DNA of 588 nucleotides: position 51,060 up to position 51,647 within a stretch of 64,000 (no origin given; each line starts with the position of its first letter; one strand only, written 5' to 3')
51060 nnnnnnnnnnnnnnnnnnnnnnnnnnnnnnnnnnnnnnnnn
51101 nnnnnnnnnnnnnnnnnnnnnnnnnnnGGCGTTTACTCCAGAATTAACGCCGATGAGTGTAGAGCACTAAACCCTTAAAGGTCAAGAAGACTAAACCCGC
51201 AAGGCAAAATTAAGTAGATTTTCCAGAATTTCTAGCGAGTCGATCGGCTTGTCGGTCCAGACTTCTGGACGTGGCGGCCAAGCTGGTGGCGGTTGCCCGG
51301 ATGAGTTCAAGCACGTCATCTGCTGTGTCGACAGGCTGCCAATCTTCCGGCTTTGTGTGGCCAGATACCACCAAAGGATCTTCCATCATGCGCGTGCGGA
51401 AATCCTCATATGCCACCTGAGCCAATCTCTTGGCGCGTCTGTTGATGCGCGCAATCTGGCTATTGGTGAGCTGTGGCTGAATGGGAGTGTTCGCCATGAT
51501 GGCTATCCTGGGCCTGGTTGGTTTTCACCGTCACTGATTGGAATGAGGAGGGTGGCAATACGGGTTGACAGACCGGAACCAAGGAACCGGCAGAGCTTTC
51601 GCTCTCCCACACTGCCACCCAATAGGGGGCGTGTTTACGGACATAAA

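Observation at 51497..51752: Complete C4/CI-type antisense RNA circuit inside a conjugative element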

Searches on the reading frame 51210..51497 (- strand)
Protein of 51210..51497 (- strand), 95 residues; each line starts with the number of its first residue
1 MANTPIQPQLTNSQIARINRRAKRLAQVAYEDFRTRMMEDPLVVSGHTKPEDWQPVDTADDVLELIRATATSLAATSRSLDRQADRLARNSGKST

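Call 7: search_protein_families(library=pfam, proteins=[window:51210-51497:-], max_evalue=0.01)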
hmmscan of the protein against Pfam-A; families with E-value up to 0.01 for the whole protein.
window:51210-51497:- (95 aa): 0 families

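Call 12: find_homologous_proteins(query=window:51210-51497:-)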
Query window:51210-51497:- (95 aa): 10 proteins with E <= 0.001 among 15 candidates.
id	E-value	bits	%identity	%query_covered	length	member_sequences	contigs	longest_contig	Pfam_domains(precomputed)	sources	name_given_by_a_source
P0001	7.6e-52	190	97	100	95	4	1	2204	-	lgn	-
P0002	1.2e-51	190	97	100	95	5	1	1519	-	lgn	-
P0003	2.1e-48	179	93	100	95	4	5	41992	-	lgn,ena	-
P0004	5.1e-37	143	73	99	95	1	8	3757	-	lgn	-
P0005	3.9e-36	140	74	99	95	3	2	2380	-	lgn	-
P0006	6.9e-35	136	72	99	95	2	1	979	-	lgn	-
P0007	5.7e-34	133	69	99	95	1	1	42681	-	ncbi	ncbi:MAG: hypothetical protein ABII81_04675 [Pseudomonadota bacterium]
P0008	2.9e-32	128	67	98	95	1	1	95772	-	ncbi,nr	ncbi:MAG: hypothetical protein Q8O62_13310 [Aequorivita sp.]|nr:hypothetical protein [Aequorivita sp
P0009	8.9e-31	123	69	93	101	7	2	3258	-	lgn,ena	-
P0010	3.5e-25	105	58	96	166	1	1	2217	-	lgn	-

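Call 13: find_encoding_contigs(protein=P0003, flank=10000, max_places=3)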
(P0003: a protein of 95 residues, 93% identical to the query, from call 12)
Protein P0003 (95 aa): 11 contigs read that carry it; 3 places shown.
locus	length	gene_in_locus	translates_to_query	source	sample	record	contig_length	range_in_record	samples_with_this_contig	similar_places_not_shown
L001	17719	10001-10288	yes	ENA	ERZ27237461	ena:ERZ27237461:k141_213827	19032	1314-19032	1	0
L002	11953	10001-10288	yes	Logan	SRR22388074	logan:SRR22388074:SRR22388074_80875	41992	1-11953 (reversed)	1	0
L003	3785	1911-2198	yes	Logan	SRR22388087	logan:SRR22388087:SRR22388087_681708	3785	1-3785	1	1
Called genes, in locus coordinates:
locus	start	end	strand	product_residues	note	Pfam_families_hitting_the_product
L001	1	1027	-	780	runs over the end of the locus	?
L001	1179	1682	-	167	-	PF09676:TraV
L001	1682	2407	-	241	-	PF10411:DsbC_N, PF13098:Thioredoxin_2, PF01323:DSBA (faint)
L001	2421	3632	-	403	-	PF03743:TrbI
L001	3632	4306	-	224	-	PF06586:TraK_N, PF23536:TraK_C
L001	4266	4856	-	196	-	PF05309:TraE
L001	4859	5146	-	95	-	PF07178:TraL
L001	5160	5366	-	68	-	-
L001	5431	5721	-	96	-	-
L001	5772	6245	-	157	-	PF00691:OmpA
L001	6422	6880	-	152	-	PF01464:SLT, PF18896:SLT_3 (weak)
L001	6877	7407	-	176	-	PF05280:FlhC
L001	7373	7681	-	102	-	-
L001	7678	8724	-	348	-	-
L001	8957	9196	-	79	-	-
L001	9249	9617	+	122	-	-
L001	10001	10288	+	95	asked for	-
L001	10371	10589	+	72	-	PF07825:Exc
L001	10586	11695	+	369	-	PF09003:Arm-DNA-bind_1, PF00589:Phage_integrase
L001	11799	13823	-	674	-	PF00270:DEAD (faint), PF04851:ResIII, PF17757:UvrB_inter, PF27431:UvrB_3rd, PF00271:Helicase_C, PF12344:UvrB, PF02151:UVR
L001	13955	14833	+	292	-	PF18860:AbiJ_NTD3, PF14355:Abi_C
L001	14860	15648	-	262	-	PF06167:Peptidase_M90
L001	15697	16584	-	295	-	PF00480:ROK, PF02685:Glucokinase (weak)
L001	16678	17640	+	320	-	PF08448:PAS_4, PF00990:GGDEF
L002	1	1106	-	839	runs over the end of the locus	PF11130:TraC_F_IV, PF19044:P-loop_TraG, PF12846:AAA_10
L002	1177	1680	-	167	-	PF09676:TraV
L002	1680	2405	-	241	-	PF10411:DsbC_N, PF13098:Thioredoxin_2, PF01323:DSBA (faint)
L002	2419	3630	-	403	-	PF03743:TrbI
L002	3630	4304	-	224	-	PF06586:TraK_N, PF23536:TraK_C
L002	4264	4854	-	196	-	PF05309:TraE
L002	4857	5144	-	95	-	PF07178:TraL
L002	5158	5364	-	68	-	-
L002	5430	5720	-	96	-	-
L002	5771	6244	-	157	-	PF00691:OmpA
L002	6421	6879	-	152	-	PF01464:SLT, PF18896:SLT_3 (weak)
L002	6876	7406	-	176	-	PF05280:FlhC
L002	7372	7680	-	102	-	-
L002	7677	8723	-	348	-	-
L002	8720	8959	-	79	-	-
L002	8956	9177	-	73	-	-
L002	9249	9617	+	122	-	-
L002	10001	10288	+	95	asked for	-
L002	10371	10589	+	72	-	PF07825:Exc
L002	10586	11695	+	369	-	PF09003:Arm-DNA-bind_1, PF00589:Phage_integrase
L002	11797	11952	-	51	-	?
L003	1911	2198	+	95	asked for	-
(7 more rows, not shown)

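Call 14: find_encoding_contigs(protein=P0007, flank=10000, max_places=2)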
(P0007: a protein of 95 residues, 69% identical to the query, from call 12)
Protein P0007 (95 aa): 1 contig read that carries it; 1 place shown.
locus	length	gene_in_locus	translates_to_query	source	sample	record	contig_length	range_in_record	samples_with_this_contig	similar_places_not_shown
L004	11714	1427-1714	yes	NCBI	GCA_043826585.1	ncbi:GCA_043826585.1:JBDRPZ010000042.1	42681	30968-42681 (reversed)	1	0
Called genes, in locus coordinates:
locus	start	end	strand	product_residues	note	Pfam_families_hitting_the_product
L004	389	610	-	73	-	-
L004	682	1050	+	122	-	-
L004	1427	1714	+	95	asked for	-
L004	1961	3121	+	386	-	PF09003:Arm-DNA-bind_1, PF00589:Phage_integrase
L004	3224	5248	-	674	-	PF00270:DEAD (faint), PF04851:ResIII, PF17757:UvrB_inter, PF27431:UvrB_3rd, PF00271:Helicase_C, PF12344:UvrB, PF02151:UVR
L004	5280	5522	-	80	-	-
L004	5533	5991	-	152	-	PF05425:CopD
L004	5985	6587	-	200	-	PF01351:RNase_HII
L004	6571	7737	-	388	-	PF02684:LpxB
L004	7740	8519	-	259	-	PF00132:Hexapep (weak), PF25084:LbH_EIF2B (faint), PF25087:GMPPB_C (weak), PF00132:Hexapep, PF13720:Acetyltransf_11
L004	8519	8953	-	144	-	PF22817:ApeP-like, PF07977:FabA, PF22818:ApeI-like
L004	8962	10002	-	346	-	PF04613:LpxD, PF00132:Hexapep (weak), PF25087:GMPPB_C, PF00132:Hexapep, PF25087:GMPPB_C (weak), PF00132:Hexapep (weak), PF25084:LbH_EIF2B (weak)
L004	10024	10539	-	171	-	PF03938:OmpH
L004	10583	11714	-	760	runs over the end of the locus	PF08478:POTRA_1 (faint), PF25282:POTRA1_3_Toc75 (faint), PF07244:POTRA, PF08479:POTRA_2 (faint), PF07244:POTRA, PF01103:Omp85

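Call 15: find_encoding_contigs(protein=P0008, flank=10000, max_places=2)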
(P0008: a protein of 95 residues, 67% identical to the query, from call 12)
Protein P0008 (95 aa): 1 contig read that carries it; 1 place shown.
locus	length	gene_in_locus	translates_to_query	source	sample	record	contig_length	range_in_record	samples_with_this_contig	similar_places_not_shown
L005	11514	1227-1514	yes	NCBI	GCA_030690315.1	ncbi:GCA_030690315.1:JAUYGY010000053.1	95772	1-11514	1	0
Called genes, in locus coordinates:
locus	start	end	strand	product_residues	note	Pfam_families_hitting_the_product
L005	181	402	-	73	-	-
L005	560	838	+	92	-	-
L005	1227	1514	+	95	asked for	-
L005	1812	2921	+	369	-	PF09003:Arm-DNA-bind_1, PF00589:Phage_integrase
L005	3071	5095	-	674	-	PF00270:DEAD (faint), PF04851:ResIII, PF17757:UvrB_inter, PF27431:UvrB_3rd, PF00271:Helicase_C, PF12344:UvrB, PF02151:UVR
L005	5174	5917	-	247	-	PF00175:NAD_binding_1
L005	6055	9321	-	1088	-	PF02743:dCache_1, PF00672:HAMP, PF08448:PAS_4, PF13426:PAS_9, PF00989:PAS, PF08448:PAS_4, PF13426:PAS_9, PF00990:GGDEF, +3 more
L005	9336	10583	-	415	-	PF13433:Peripla_BP_5, PF13458:Peripla_BP_6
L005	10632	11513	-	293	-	PF17848:Zn_ribbon_ACC, PF01039:Carboxyl_trans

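Call 16: find_encoding_contigs(protein=P0004, flank=3000, max_places=3)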
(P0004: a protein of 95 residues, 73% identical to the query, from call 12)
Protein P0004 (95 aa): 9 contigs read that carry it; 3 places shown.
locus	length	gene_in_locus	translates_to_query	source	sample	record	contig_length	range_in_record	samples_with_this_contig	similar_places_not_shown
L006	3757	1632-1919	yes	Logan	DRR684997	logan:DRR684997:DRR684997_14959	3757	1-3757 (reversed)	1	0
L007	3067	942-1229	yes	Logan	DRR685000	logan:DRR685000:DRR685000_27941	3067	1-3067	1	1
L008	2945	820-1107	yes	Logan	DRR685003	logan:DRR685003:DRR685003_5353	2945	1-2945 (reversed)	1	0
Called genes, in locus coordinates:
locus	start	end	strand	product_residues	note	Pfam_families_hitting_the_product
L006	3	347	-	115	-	?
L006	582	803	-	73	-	-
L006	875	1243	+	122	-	-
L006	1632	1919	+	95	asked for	-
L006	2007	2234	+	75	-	PF05930:Phage_AlpA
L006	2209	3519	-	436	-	PF13356:Arm-DNA-bind_3, PF22022:Phage_int_M, PF00589:Phage_integrase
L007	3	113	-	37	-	?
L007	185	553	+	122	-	-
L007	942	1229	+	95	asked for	-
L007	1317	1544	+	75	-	PF05930:Phage_AlpA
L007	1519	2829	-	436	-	PF13356:Arm-DNA-bind_3, PF22022:Phage_int_M, PF00589:Phage_integrase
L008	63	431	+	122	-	-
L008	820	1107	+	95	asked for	-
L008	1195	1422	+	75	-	PF05930:Phage_AlpA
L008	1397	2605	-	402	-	PF13356:Arm-DNA-bind_3, PF22022:Phage_int_M, PF00589:Phage_integrase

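Call 17: find_encoding_contigs(protein=P0005, flank=3000, max_places=2)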
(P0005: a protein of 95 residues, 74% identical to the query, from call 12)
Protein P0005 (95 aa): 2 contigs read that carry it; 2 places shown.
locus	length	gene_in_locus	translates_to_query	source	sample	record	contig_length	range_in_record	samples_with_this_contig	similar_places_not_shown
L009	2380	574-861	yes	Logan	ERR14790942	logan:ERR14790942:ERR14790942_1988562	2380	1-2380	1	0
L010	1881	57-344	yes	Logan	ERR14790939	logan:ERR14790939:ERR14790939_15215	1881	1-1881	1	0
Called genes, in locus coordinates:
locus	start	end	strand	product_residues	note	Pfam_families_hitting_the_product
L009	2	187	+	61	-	?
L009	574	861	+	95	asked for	-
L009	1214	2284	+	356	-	PF00589:Phage_integrase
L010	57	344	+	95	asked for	-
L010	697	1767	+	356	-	PF00589:Phage_integrase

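Call 18: find_encoding_contigs(protein=P0009, flank=3000, max_places=2)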
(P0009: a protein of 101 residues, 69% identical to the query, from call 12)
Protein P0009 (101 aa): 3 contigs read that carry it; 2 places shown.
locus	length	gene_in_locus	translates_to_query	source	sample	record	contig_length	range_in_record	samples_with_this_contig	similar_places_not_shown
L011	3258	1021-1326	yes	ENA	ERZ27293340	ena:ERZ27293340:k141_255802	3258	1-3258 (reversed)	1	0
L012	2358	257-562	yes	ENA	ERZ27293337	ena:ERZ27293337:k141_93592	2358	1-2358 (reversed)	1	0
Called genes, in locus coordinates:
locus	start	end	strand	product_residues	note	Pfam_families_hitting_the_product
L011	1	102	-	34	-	?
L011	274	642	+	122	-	-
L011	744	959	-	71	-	-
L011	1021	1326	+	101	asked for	-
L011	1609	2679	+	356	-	PF00589:Phage_integrase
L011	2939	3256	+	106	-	?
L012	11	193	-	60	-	-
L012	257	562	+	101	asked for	-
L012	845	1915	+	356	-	PF00589:Phage_integrase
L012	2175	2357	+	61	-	?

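Call 19: find_encoding_contigs(protein=P0010, flank=3000, max_places=2)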
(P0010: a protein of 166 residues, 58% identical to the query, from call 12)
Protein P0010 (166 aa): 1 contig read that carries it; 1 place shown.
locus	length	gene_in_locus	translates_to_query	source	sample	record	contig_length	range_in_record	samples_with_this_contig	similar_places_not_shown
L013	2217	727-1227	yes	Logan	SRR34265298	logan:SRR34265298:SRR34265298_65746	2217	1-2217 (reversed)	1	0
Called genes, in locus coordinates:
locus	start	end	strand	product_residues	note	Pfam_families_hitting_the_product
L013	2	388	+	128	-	?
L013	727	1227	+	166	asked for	-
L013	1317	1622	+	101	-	PF25212:HVO_A0114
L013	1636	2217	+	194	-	?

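Call 41: search_protein_families(library=phrogs, proteins=[window:51210-51497:-], max_evalue=0.01)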
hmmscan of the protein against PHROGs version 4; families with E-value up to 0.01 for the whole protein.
window:51210-51497:- (95 aa): 0 families

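Call 42: search_protein_families(library=ncbifam, proteins=[window:51210-51497:-], max_evalue=0.01)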
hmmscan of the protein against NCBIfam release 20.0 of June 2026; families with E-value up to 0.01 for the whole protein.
window:51210-51497:- (95 aa): 0 families

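Call 53: predict_structure(alignment_id=A1)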
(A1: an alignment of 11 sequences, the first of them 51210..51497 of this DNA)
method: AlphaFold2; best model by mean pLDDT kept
length: 95 residues; sequences in the alignment: 11
mean_pLDDT: 78.2   pTM: 0.50
mean pLDDT of the five models: 78.2, 72.2, 71.6, 69.5, 69.2
residues with pLDDT >= 90: 10; 70-90: 71; 50-70: 10; < 50: 4
segments of 3 or more residues with pLDDT < 50: 1-3
pLDDT, mean of each block of 10 residues (from residue 1): 54 80 85 89 90 82 78 77 78 59
secondary structure, 60 per line:
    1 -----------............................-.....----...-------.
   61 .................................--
elements in order: H12-39 H41-45 H60-93

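Call 59: fold_search(model_id=the predicted structure, library=pdb)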
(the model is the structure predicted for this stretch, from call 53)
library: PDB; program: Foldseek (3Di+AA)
matches with E <= 10: 0; with E <= 0.001: 0
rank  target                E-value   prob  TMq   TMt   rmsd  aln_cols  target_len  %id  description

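Call 81: search_protein_representatives(alignment_id=A1)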
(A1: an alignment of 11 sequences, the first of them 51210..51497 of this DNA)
Query: 11 sequences, 95 profile positions. Proteins with E-value up to 0.001 (for the whole library): 41; up to 1e-10: 20; up to 1e-30: 3. The best 41 are listed.
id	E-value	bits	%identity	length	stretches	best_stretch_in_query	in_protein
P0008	2.5e-47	174.9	-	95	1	1-94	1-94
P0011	3.1e-38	145.8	-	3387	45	31-74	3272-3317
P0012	4.3e-34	132.5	-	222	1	11-92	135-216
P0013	1.4e-22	95.6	-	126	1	3-91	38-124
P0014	6.1e-22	93.6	-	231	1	7-91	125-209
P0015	4.5e-21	90.8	-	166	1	8-93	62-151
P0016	4.3e-20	87.7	-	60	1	37-93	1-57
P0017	3.3e-19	84.8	-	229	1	8-93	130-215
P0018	1.8e-18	82.5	-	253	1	9-93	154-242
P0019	3.1e-17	78.5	-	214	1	15-93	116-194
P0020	5.0e-17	77.8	-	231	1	15-93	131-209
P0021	1.7e-16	76.1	-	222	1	9-91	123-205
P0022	2.1e-16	75.8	-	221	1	13-93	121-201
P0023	4.1e-15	71.7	-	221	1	16-92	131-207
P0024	3.7e-13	65.4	-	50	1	1-44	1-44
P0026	1.8e-11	60.0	-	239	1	10-91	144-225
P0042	1.7e-05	40.9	-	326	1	5-91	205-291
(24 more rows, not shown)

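Call 82: fold_search(model_id=the predicted structure, library=viral)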
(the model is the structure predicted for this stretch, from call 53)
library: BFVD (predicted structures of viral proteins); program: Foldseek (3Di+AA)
matches with E <= 10: 19; with E <= 0.001: 0
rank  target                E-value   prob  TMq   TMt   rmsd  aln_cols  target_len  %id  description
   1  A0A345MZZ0            2.5e+00  0.07  0.26  0.28  15.6        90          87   12  (no name in the UniProt tables at hand)
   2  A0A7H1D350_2          3.1e+00  0.12  0.35  0.06   6.4        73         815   18  Putative glycoprotein (Fragment) [Thrips tabaci associated bunyavirales 4]
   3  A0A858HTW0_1          3.6e+00  0.11  0.38  0.05   6.0        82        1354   12  RNA-dependent RNA polymerase (Fragment) [Riboviria sp.]
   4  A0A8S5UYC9            4.4e+00  0.08  0.37  0.24   9.7       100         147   19  Uncharacterized protein [Siphoviridae sp. ctjKY6]
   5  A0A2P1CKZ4            4.4e+00  0.05  0.27  0.32  13.8        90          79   14  Uncharacterized protein [Pantoea phage vB_PagS_Vid5]
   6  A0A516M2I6            5.4e+00  0.07  0.38  0.40  10.1        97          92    7  (no name in the UniProt tables at hand)
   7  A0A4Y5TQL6            6.2e+00  0.03  0.24  0.27  16.5        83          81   13  Uncharacterized protein [Klebsiella phage Marfa]
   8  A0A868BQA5            6.7e+00  0.03  0.21  0.17   9.1        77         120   12  (no name in the UniProt tables at hand)
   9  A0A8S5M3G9            7.2e+00  0.06  0.35  0.29   7.5        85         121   20  Uncharacterized protein [Siphoviridae sp. ctOkv13]
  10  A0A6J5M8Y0            7.2e+00  0.04  0.32  0.37  13.1        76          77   16  Uncharacterized protein [uncultured Caudovirales phage]
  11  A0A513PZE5            7.2e+00  0.02  0.23  0.13  17.1        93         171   14  Non-structural protein NP-1 (Fragment) [Porcine bocavirus 3]
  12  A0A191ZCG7            7.7e+00  0.04  0.27  0.29  13.8        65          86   20  Uncharacterized protein [Erwinia phage vB_EamM_Special G]
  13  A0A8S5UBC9            7.7e+00  0.02  0.21  0.08  16.2        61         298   11  Major capsid protein [Podoviridae sp. ctZkC8]
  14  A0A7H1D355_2          8.9e+00  0.03  0.25  0.04   8.7        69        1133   16  RNA-directed RNA polymerase L [Thrips tabaci bunya-like virus 2]
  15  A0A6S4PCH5            8.9e+00  0.02  0.29  0.30  14.7        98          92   12  Uncharacterized protein [uncultured phage_MedDCM-OCT-S28-C3]
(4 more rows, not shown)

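Call 83: search_protein_families(library=pfam, proteins=[P0012, P0014, P0017, P0018, P0019, P0020, P0021, P0022, P0026, P0042], max_evalue=0.01)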
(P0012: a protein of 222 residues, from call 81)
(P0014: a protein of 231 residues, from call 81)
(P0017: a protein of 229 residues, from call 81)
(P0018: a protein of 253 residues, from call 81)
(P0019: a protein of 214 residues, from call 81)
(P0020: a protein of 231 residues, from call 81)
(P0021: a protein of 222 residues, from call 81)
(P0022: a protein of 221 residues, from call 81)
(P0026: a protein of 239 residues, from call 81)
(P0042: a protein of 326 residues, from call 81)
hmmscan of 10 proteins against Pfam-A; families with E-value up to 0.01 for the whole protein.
P0012 (222 aa): 1 family
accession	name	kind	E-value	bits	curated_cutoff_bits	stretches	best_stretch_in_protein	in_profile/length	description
PF08346.17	AntA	-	2.1e-25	89.5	27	1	30-97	2-68/68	AntA/AntB antirepressor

P0014 (231 aa): 1 family
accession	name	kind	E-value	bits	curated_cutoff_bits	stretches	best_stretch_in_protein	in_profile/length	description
PF09669.15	Phage_pRha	-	6.5e-27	94.4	29.9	1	19-107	1-90/91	Phage regulatory protein Rha (Phage_pRha)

P0017 (229 aa): 1 family
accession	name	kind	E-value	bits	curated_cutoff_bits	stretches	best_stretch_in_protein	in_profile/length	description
PF09669.15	Phage_pRha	-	1.4e-31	109.4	29.9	1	19-104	1-91/91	Phage regulatory protein Rha (Phage_pRha)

P0018 (253 aa): 0 families

P0019 (214 aa): 1 family
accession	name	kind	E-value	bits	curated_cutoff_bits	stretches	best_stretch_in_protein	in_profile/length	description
PF02498.22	Bro-N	-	1.6e-24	86.7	25.6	1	21-104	2-96/96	BRO family, N-terminal domain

P0020 (231 aa): 1 family
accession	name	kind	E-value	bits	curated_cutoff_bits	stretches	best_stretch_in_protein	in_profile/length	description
PF09669.15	Phage_pRha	-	4.3e-31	107.8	29.9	1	15-99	1-90/91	Phage regulatory protein Rha (Phage_pRha)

P0021 (222 aa): 1 family
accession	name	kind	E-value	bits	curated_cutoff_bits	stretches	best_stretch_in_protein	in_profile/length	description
PF02498.22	Bro-N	-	4.4e-25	88.6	25.6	1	14-99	1-96/96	BRO family, N-terminal domain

P0022 (221 aa): 1 family
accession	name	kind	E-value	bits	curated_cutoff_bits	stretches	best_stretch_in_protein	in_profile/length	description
PF04383.19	KilA-N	-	9.2e-22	77.4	23.8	1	11-103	10-105/107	KilA-N domain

P0026 (239 aa): 1 family
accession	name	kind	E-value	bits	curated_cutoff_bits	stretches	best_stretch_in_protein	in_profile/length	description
PF09669.15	Phage_pRha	-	1.6e-25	89.9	29.9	1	20-110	1-90/91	Phage regulatory protein Rha (Phage_pRha)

P0042 (326 aa): 1 family
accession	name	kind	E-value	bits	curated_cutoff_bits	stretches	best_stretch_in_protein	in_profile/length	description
PF08346.17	AntA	-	1.9e-24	86.4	27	1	104-173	2-68/68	AntA/AntB antirepressor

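Call 86: find_encoding_contigs(protein=P0012, flank=3000, max_places=3)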
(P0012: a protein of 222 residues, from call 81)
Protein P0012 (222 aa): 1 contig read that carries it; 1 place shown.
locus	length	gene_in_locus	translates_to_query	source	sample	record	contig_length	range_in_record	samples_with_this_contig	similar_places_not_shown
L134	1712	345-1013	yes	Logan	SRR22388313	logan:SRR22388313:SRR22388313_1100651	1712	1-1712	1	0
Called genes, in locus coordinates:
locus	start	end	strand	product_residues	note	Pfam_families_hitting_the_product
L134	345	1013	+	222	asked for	PF08346:AntA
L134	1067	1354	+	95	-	PF25212:HVO_A0114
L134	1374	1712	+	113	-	?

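Call 87: find_encoding_contigs(protein=P0019, flank=3000, max_places=3)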
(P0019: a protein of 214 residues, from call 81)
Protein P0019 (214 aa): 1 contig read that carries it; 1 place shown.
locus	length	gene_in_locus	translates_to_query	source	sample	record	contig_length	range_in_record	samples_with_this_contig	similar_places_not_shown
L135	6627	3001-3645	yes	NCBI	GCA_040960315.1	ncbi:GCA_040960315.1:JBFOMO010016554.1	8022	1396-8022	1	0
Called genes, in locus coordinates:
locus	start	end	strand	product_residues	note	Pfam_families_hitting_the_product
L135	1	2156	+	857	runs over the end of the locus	PF19263:DUF5906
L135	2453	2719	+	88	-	PF08410:DUF1737 (faint)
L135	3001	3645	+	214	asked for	PF02498:Bro-N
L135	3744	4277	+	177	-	-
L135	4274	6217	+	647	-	PF05876:GpA_ATPase, PF20454:GpA_nuclease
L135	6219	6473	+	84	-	PF08765:Mor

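Call 92: search_solved_structures(query=A1, max_evalue=1)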
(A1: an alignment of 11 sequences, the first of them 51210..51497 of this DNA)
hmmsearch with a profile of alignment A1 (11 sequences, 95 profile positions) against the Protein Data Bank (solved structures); distinct sequences matched with E-value up to 1: 2.
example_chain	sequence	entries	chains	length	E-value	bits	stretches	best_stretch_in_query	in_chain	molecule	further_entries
6s4q_A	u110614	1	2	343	0.27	14.5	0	35-79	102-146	Streptavidin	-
5myj_A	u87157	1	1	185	0.5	13.7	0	30-64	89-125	Ribosome hibernation promotion factor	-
